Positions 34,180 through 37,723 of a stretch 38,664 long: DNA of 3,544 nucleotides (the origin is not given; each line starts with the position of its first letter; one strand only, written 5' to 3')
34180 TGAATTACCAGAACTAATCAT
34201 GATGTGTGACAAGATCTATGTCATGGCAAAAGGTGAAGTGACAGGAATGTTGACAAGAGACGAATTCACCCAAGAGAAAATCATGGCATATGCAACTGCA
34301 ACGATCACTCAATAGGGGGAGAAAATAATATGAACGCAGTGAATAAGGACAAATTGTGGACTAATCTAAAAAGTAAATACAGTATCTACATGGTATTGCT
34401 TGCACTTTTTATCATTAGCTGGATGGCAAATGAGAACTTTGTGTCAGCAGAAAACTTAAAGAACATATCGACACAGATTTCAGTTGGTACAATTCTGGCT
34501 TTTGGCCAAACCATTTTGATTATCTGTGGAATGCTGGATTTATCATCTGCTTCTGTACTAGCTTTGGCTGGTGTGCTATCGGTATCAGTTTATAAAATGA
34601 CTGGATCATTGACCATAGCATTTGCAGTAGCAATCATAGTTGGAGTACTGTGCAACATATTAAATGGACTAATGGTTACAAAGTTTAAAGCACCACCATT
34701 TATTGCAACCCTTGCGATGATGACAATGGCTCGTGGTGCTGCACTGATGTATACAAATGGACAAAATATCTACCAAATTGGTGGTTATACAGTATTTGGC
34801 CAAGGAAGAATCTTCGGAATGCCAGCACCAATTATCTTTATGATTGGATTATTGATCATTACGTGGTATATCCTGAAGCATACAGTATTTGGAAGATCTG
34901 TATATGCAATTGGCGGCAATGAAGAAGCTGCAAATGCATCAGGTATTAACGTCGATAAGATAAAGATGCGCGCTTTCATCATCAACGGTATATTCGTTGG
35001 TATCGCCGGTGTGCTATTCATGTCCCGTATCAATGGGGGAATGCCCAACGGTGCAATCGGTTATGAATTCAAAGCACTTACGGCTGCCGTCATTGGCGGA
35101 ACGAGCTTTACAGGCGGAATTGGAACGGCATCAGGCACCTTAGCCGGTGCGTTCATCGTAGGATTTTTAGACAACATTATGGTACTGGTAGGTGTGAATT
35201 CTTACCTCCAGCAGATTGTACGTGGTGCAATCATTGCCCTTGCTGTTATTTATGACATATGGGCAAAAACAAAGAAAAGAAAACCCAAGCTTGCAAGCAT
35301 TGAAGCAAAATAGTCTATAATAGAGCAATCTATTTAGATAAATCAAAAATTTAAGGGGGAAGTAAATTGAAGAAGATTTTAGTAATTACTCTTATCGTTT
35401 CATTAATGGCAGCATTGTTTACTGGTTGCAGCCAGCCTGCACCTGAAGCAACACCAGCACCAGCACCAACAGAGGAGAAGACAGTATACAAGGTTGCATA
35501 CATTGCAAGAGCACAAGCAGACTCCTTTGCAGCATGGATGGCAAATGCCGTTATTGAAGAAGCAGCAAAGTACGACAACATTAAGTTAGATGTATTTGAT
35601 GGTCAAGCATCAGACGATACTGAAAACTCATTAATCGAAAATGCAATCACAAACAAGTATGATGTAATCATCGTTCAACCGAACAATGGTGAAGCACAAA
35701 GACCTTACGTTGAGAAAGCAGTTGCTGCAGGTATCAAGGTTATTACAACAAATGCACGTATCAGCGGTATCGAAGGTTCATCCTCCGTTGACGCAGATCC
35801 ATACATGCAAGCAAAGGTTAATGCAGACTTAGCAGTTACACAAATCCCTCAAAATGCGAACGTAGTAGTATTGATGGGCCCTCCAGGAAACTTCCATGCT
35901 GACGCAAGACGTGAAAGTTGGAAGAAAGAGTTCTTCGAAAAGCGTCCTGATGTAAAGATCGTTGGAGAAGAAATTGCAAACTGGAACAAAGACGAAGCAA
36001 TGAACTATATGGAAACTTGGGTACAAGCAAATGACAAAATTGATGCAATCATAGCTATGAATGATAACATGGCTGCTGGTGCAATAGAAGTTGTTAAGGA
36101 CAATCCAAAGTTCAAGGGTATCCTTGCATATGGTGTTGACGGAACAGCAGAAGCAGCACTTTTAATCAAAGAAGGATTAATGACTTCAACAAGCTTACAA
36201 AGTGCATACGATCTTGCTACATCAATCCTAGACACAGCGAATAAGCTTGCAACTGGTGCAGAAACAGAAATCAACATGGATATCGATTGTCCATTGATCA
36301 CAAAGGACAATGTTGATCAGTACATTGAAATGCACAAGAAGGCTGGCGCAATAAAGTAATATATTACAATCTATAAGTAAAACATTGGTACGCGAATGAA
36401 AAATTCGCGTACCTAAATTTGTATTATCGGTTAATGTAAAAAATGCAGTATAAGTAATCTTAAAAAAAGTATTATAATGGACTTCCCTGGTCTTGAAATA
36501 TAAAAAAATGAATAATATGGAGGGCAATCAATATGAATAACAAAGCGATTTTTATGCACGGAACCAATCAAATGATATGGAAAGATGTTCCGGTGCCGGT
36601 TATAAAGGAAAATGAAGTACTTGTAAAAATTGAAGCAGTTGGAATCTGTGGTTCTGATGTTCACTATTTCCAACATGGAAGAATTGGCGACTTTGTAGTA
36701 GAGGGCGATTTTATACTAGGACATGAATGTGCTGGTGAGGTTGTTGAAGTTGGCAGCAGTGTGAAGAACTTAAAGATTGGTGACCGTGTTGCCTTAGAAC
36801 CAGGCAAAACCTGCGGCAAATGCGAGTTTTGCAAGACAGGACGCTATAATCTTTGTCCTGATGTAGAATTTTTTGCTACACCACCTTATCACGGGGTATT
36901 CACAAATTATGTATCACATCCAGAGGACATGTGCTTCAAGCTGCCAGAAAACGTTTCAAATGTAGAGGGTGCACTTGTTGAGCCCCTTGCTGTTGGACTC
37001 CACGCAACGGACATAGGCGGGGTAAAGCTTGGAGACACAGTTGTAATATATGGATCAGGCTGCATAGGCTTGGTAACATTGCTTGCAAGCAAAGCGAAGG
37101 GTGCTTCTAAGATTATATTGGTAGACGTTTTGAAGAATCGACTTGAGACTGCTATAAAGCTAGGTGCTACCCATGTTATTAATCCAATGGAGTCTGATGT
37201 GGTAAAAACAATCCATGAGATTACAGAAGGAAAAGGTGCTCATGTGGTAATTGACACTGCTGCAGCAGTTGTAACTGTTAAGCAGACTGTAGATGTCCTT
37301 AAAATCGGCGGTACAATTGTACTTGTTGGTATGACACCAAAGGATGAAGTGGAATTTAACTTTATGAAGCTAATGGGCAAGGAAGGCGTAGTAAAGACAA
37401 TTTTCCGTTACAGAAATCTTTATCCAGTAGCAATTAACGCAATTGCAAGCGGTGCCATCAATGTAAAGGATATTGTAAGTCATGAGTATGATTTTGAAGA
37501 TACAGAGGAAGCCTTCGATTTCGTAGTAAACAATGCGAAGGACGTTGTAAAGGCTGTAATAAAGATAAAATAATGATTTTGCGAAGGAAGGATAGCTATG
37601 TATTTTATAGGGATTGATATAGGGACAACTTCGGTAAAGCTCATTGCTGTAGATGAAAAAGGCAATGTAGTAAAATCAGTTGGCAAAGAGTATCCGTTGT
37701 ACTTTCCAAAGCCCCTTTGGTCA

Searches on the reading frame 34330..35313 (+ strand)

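Call 9: search_protein_families(library=pfam, proteins=[window:34330-35313:+], max_evalue=0.01)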
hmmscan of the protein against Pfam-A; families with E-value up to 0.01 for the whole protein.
window:34330-35313:+ (327 aa): 1 family
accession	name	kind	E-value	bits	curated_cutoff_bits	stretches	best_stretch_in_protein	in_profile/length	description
PF02653.21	BPD_transp_2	-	2e-41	142.4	26.8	1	43-305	2-268/269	Branched-chain amino acid transport system / permease component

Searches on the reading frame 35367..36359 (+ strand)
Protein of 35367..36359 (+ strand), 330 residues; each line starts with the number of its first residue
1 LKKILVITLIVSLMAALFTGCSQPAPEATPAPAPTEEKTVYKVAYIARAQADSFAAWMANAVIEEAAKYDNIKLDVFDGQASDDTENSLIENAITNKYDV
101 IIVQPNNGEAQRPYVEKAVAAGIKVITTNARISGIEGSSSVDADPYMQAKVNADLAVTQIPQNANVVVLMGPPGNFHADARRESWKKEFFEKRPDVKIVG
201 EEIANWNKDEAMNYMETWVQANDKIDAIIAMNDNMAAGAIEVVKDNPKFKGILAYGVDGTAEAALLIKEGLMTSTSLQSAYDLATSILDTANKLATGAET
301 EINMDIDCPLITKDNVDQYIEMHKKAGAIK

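Call 9: search_protein_families(library=pfam, proteins=[window:35367-36359:+], max_evalue=0.01)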
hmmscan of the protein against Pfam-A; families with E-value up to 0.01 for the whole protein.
window:35367-36359:+ (330 aa): 3 families
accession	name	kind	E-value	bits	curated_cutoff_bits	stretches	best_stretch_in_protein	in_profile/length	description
PF13407.12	Peripla_BP_4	-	7.3e-54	183.5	35.1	1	44-298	2-257/258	Periplasmic binding protein domain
PF00532.27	Peripla_BP_1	-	1.5e-06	28.4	22.2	1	43-254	4-212/281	Periplasmic binding proteins and sugar binding domain of LacI family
PF13377.12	Peripla_BP_3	-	0.0026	18.3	26.5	0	170-244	18-95/167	Periplasmic binding protein-like domain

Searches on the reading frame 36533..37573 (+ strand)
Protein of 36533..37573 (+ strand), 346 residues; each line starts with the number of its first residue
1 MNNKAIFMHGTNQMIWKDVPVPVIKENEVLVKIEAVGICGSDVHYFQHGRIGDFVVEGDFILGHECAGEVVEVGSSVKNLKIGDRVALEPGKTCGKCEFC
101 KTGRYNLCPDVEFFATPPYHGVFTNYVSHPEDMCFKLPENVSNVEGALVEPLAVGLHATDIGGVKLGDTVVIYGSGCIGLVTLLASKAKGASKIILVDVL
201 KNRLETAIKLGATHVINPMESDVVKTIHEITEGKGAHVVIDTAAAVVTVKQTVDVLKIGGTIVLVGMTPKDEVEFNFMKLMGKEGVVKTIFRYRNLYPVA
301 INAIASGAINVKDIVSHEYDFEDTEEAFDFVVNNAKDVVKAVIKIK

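Call 9: search_protein_families(library=pfam, proteins=[window:36533-37573:+], max_evalue=0.01)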
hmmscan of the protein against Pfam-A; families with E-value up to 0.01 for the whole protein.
window:36533-37573:+ (346 aa): 4 families
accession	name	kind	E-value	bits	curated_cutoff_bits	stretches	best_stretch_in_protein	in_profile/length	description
PF08240.17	ADH_N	-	1.7e-32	112.2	23.5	1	26-139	2-104/104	Alcohol dehydrogenase GroES-like domain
PF00107.32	ADH_zinc_N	-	2.7e-29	102.1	31.8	1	178-305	2-128/129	Zinc-binding dehydrogenase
PF16912.11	Glu_dehyd_C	-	3.5e-08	33.6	34.9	1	167-343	31-209/211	Glucose dehydrogenase C-terminus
PF13602.12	ADH_zinc_N_2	-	6.7e-08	34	27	1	210-331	1-123/134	Zinc-binding dehydrogenase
